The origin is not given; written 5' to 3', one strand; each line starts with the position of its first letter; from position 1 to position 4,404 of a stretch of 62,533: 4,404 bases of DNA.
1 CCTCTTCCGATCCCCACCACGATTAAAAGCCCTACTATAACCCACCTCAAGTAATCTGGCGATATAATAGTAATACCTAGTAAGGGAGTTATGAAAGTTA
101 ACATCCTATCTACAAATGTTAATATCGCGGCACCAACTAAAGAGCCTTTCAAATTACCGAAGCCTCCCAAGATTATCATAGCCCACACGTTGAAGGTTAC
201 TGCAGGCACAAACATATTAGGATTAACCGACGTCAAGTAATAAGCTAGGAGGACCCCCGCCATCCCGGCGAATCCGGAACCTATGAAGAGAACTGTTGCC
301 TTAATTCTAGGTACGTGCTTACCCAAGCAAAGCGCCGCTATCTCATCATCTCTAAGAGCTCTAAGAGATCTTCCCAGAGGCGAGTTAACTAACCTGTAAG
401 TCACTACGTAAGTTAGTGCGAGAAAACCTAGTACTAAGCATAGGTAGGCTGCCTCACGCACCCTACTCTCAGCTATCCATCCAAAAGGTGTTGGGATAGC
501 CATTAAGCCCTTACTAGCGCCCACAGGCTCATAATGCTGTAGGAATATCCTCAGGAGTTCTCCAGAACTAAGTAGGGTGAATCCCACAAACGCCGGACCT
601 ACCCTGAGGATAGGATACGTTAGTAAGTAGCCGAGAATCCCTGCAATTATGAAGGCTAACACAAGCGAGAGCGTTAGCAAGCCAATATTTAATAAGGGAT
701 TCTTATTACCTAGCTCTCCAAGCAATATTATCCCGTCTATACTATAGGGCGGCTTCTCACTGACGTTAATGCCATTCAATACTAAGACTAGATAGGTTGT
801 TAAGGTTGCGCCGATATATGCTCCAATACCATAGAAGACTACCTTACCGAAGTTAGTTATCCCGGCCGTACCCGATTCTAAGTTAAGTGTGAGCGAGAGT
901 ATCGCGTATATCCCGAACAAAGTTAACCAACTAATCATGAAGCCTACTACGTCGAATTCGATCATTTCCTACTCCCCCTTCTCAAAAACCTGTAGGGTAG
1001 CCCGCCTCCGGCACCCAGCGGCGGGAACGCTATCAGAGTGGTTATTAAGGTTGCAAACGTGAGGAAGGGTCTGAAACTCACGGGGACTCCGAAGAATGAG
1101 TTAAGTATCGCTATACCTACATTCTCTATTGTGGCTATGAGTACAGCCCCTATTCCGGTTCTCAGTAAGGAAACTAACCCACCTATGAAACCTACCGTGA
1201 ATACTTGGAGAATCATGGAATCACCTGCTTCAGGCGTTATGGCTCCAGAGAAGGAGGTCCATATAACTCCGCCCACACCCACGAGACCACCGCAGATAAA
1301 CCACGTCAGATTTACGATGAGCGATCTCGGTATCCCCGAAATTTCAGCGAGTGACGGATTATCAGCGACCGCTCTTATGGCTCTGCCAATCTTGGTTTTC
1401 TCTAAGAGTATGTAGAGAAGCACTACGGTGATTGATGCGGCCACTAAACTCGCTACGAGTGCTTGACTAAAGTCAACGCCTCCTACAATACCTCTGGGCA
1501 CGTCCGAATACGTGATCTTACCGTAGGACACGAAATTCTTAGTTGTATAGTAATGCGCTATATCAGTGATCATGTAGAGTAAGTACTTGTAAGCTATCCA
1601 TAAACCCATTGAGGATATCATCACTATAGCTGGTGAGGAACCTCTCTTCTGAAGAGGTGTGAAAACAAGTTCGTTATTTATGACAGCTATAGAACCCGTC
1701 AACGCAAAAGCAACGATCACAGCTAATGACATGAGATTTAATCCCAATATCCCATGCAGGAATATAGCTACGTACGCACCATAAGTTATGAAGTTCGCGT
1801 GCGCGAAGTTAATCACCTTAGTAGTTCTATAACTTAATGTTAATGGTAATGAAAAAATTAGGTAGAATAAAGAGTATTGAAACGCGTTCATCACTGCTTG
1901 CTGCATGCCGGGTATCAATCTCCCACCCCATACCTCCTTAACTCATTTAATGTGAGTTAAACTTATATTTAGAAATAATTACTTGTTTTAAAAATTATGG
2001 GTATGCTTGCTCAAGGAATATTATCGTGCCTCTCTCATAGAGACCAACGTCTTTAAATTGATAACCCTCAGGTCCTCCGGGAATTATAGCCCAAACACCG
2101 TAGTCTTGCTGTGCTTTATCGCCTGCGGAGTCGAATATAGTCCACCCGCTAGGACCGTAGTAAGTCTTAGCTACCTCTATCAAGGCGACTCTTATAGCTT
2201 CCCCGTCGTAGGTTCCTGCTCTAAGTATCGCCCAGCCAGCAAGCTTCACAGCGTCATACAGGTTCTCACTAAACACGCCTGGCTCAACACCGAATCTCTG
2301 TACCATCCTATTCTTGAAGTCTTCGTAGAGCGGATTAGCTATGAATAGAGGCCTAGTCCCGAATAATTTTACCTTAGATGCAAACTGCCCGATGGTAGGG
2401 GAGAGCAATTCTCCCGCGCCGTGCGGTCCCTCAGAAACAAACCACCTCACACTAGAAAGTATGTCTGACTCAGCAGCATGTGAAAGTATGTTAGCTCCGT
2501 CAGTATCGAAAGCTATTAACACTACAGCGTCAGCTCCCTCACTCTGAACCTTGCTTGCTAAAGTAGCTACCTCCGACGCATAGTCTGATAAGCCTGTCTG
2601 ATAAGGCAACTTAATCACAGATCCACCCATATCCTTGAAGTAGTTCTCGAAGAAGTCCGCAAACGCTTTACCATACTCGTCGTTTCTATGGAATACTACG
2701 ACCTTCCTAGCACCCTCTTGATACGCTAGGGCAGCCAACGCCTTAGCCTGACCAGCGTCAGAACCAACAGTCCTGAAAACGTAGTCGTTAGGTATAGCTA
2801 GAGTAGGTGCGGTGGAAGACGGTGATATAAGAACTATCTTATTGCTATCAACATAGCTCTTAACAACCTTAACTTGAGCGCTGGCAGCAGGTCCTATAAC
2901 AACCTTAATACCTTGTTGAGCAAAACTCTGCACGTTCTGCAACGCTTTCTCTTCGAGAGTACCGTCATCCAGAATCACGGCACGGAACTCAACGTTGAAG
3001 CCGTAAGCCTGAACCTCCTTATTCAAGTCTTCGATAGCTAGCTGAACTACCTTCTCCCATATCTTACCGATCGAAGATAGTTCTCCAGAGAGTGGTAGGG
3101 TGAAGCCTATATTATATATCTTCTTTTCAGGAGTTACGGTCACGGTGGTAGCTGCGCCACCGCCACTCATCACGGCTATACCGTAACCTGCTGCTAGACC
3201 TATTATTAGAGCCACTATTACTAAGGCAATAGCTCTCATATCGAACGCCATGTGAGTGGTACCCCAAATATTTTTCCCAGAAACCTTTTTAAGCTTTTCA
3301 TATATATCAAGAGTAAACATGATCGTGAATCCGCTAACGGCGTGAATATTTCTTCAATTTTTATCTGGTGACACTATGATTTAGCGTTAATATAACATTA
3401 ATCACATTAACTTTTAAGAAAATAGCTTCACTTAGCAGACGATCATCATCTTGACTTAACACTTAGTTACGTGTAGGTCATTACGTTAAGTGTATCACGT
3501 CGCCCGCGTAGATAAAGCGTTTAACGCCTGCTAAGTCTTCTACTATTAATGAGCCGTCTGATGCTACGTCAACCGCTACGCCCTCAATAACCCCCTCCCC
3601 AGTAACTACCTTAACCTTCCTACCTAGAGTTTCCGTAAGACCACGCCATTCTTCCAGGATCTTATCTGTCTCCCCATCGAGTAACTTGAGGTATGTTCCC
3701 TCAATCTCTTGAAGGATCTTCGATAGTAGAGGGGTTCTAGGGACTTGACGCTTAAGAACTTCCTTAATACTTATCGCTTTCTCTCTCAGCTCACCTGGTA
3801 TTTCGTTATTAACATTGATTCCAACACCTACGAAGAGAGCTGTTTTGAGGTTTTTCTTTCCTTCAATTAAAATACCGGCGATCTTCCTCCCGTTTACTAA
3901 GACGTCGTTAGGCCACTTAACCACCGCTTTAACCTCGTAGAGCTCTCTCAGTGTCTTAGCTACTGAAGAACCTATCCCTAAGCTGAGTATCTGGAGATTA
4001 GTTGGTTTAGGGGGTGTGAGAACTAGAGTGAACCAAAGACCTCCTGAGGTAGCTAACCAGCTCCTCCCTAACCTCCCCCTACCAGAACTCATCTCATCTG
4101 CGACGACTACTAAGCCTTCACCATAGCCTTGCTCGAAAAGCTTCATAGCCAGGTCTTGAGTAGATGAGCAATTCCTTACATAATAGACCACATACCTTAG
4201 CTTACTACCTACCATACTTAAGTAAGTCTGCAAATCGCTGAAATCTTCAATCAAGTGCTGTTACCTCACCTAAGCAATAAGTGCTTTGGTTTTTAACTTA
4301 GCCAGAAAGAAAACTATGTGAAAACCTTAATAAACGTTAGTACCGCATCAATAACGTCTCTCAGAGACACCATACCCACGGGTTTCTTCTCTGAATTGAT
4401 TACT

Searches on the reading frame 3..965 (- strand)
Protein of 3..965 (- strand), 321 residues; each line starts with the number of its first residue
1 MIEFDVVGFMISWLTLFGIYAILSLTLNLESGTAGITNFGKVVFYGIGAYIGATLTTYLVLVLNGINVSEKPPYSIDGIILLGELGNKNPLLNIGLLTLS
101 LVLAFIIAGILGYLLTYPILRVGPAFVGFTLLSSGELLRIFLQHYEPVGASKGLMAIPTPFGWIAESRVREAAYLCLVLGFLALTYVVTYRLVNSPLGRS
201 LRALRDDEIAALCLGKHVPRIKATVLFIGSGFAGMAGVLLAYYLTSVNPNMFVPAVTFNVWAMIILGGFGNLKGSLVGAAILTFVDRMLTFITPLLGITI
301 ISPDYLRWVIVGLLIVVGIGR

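Call 49: search_protein_families(library=pfam, proteins=[window:3-965:-], max_evalue=0.0001)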
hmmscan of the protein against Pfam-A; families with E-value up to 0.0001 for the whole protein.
window:3-965:- (321 aa): 1 family
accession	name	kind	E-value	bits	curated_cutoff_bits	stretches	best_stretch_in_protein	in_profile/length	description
PF02653.21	BPD_transp_2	-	1.5e-40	139.5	26.8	1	10-317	2-268/269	Branched-chain amino acid transport system / permease component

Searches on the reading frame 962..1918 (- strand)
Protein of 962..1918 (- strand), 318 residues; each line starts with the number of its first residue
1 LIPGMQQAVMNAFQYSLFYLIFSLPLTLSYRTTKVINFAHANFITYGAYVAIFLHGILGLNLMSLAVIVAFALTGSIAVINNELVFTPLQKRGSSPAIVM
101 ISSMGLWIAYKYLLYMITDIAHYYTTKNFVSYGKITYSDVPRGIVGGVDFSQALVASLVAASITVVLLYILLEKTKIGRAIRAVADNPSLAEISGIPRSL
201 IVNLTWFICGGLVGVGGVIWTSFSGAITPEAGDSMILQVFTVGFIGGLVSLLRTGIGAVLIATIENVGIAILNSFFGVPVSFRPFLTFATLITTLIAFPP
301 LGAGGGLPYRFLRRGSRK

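Call 49: search_protein_families(library=pfam, proteins=[window:962-1918:-], max_evalue=0.0001)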
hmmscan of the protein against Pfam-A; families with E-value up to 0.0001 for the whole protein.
window:962-1918:- (318 aa): 1 family
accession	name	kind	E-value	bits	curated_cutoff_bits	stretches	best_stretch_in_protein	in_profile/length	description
PF02653.21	BPD_transp_2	-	1.9e-31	109.7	26.8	1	12-294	5-268/269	Branched-chain amino acid transport system / permease component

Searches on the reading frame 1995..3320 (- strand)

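Call 49: search_protein_families(library=pfam, proteins=[window:1995-3320:-], max_evalue=0.0001)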
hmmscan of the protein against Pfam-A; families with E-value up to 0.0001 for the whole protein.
window:1995-3320:- (441 aa): 4 families
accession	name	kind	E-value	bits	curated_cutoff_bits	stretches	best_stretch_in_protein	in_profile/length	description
PF13458.12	Peripla_BP_6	-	1.7e-44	153.4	31.7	1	70-408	3-334/343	Periplasmic binding protein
PF01094.35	ANF_receptor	-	3.6e-33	115.5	25.4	1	88-410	2-348/353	Receptor family ligand binding region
PF04348.19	LppC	-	3.5e-07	29.7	28.8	1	66-263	216-405/563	LppC putative lipoprotein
PF13433.12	Peripla_BP_5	-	8.5e-07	28.8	27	1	71-382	3-308/363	Periplasmic binding protein domain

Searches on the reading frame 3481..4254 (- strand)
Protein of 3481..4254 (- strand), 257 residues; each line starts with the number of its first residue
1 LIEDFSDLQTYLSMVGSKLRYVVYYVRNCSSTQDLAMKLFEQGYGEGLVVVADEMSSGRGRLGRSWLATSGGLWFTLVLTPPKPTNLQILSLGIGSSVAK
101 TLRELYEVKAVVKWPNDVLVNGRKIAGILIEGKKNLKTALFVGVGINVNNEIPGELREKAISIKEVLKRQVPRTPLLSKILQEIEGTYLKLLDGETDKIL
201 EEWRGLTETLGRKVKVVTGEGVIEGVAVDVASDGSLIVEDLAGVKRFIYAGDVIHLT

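Call 49: search_protein_families(library=pfam, proteins=[window:3481-4254:-], max_evalue=0.0001)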
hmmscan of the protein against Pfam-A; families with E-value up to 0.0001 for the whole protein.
window:3481-4254:- (257 aa): 2 families
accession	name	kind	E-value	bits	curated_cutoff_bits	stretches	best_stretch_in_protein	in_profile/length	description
PF03099.24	BPL_LplA_LipB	-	6.8e-22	78.2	21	1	30-147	6-133/133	Biotin/lipoate A/B protein ligase family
PF02237.23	BPL_C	-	4.7e-10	39.7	21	1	209-255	1-47/48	Biotin protein ligase C terminal domain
